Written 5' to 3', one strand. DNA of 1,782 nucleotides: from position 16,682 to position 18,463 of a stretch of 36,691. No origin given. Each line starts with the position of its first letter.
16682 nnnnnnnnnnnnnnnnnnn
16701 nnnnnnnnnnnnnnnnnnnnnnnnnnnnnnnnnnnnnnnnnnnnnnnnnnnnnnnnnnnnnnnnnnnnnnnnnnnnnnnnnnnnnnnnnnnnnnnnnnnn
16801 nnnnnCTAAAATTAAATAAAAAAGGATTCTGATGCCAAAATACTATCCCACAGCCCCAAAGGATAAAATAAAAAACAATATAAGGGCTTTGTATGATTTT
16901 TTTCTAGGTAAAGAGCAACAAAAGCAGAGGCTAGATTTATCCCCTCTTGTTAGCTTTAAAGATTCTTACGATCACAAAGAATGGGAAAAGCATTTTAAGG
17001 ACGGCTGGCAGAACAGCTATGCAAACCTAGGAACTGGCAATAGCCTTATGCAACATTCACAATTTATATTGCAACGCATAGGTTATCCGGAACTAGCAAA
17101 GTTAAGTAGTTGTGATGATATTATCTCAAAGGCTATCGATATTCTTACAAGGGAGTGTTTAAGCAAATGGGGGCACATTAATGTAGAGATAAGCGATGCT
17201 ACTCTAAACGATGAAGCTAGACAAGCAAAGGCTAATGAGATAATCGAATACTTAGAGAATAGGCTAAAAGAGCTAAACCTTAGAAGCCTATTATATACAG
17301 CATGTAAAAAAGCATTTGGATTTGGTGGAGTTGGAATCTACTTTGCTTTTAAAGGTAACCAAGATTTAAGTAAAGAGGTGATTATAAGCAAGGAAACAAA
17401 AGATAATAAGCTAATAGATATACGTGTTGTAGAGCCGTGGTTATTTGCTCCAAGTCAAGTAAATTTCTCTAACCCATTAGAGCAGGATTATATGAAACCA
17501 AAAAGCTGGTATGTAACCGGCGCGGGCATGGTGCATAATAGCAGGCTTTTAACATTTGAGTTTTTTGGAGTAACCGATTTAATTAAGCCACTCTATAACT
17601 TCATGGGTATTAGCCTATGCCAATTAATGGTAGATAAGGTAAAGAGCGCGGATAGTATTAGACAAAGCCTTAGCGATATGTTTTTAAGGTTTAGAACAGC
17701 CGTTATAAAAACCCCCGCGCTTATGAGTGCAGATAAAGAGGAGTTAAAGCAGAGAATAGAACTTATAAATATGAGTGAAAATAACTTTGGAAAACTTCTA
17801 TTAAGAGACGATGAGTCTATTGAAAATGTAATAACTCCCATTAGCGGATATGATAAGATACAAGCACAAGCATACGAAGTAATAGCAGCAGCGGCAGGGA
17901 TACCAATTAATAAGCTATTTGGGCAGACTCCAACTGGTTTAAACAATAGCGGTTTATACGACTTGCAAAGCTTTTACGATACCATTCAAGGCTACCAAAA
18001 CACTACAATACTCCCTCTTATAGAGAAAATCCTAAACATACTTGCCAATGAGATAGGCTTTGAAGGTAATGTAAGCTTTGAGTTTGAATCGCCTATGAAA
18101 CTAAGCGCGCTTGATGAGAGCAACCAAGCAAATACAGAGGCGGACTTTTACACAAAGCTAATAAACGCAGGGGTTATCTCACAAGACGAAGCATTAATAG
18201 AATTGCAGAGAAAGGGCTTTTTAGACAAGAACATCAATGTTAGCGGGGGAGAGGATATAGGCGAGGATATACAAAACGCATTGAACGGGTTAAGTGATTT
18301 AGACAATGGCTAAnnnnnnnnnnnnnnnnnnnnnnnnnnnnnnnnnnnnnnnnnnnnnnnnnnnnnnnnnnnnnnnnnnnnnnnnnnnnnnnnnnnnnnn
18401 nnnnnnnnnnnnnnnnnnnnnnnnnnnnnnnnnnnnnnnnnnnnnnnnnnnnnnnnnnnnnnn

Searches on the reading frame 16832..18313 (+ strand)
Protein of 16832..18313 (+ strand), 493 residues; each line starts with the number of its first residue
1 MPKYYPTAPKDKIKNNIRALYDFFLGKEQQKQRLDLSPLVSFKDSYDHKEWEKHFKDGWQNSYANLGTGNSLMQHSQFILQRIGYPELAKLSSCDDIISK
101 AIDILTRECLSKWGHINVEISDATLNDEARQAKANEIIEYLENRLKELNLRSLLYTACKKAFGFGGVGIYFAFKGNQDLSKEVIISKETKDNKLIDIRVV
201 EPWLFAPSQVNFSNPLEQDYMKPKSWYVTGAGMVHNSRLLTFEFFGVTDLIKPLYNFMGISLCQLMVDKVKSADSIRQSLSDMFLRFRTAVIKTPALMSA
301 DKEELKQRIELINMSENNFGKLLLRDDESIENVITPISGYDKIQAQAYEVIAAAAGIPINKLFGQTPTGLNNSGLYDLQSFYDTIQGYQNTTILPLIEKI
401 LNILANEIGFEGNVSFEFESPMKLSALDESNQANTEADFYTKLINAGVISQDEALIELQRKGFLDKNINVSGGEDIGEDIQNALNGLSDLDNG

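Call 15: search_dna_similar(query=window:16832-18313:+, collection=phages, mode=protein, max_rows=15)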
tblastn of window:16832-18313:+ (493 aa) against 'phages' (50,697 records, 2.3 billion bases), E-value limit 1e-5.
Records with a match: 743; places in all: 745; records where one place covers at least 80% of the query: 207.
Best place of each record, by identity: <60% 743.
By first word of the organism name: Vibrio 267; Acinetobacter 92; Klebsiella 82; Escherichia 43; Xanthomonas 37; Aeromonas 32; Yersinia 27; Burkholderia 24; Erwinia 16; Rhizobium 15; and 35 more.
By host as written in the record: - 265; Klebsiella pneumoniae 47; Acinetobacter baumannii 43; Escherichia coli 29; Vibrio cyclitrophicus 16; Yersinia enterocolitica 15; Xanthomonas oryzae pv. oryzae 14; Bordetella avium 9; and 186 more.
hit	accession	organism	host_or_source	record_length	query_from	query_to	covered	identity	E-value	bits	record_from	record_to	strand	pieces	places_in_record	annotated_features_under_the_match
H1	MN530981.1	Campylobacter phage DA10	Campylobacter jejuni subsp. jejuni ...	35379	3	485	98%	38.4%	2e-85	293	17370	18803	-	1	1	portal protein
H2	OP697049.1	Campylobacter phage PC22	Campylobacter jejuni 49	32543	3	475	96%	38.7%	4e-85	292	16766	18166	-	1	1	portal protein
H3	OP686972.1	Campylobacter phage PC11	Campylobacter jejuni L26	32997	3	475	96%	38.7%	4e-85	292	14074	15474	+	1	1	portal protein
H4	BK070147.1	Bacteriophage sp.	Helicobacter sp. MIT 05-5294 genome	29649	4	463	93%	38.1%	2e-76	267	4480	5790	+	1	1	DUF1073 domain-containing protein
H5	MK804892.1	Aeromonas phage 4_D05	Aeromonas rivipollensis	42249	84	489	82%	31.2%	3e-28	125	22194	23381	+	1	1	hypothetical protein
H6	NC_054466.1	Aeromonas phage 4_D05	Aeromonas rivipollensis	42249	84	489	82%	31.2%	3e-28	125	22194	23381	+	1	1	portal protein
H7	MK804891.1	Aeromonas phage 2_D05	Aeromonas rivipollensis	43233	84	489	82%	31.2%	3e-28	125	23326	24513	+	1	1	putative portal protein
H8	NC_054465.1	Aeromonas phage 2_D05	Aeromonas rivipollensis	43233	84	489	82%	31.2%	3e-28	125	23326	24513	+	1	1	portal protein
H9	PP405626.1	Ralstonia phage PQ43W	Ralstonia pseudosolanacearum NdE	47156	6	453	91%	28.1%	3e-37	152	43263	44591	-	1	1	portal protein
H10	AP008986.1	Xanthomonas phage OP2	-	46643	29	449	85%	28.4%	1e-33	140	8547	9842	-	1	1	conserved hypothetical protein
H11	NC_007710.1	Xanthomonas phage OP2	-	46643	29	449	85%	28.4%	1e-33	140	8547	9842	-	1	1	portal protein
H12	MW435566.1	Xanthomonas phage X2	Xanthomonas oryzae pv. oryzae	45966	29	449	85%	28.2%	5e-33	139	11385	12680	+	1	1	hypothetical protein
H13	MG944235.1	Xanthomonas phage XPV2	Xanthomonas oryzae pv. oryzae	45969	29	449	85%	28.2%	6e-33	139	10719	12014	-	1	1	hypothetical protein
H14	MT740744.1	Ralstonia phage Jenny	Ralstonia pseudosolanacearum I-33 ...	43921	43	459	85%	28.3%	3e-31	134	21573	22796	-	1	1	portal protein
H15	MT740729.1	Ralstonia phage Bakoly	Ralstonia pseudosolanacearum I-33 ...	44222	43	459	85%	28.3%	3e-31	134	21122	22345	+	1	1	portal protein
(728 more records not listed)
